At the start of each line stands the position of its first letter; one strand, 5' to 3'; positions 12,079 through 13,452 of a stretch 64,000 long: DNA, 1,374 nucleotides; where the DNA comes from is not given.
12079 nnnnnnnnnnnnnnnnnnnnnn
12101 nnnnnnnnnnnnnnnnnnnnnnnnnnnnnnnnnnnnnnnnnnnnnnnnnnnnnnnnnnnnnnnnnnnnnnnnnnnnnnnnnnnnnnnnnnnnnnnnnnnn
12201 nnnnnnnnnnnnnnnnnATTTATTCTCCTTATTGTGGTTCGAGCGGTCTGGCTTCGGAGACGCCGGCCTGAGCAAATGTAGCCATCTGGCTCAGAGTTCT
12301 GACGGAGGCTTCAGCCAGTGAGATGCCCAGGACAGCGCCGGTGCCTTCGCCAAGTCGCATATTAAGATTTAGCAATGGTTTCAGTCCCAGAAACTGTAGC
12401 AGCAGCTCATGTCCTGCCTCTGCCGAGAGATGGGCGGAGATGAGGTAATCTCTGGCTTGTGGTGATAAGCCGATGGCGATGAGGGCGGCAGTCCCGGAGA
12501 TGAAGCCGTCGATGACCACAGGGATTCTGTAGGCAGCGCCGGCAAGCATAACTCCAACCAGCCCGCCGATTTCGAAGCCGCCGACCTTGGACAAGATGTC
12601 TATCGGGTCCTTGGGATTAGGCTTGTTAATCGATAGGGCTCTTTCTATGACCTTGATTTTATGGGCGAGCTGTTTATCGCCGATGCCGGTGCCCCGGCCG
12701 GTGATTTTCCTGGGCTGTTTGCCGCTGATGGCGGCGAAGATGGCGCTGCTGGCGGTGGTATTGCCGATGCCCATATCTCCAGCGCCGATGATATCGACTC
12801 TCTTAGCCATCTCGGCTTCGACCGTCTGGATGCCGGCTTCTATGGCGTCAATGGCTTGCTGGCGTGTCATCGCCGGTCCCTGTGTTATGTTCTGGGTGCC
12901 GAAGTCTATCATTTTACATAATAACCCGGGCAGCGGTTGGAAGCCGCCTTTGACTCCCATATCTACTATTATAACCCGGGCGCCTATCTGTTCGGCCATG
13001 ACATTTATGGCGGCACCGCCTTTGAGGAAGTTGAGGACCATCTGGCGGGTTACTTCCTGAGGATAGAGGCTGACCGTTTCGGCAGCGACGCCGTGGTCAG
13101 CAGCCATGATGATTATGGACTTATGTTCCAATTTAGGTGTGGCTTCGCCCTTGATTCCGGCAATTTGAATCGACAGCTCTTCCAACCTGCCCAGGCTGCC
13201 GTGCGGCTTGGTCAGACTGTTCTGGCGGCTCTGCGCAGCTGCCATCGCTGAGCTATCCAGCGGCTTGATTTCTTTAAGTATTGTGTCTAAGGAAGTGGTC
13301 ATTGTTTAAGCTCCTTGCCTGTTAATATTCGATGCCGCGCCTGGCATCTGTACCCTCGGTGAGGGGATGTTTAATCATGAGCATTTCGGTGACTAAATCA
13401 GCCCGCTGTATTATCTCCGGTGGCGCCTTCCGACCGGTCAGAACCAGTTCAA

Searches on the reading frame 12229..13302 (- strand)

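Call 45: search_protein_families(library=pfam, proteins=[window:12229-13302:-], max_evalue=0.001)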
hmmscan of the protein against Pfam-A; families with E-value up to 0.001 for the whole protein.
window:12229-13302:- (357 aa): 1 family
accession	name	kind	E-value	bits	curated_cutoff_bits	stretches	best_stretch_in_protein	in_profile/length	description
PF02277.22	DBI_PRT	-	1.2e-136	455.7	22.6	1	12-348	1-329/329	Phosphoribosyltransferase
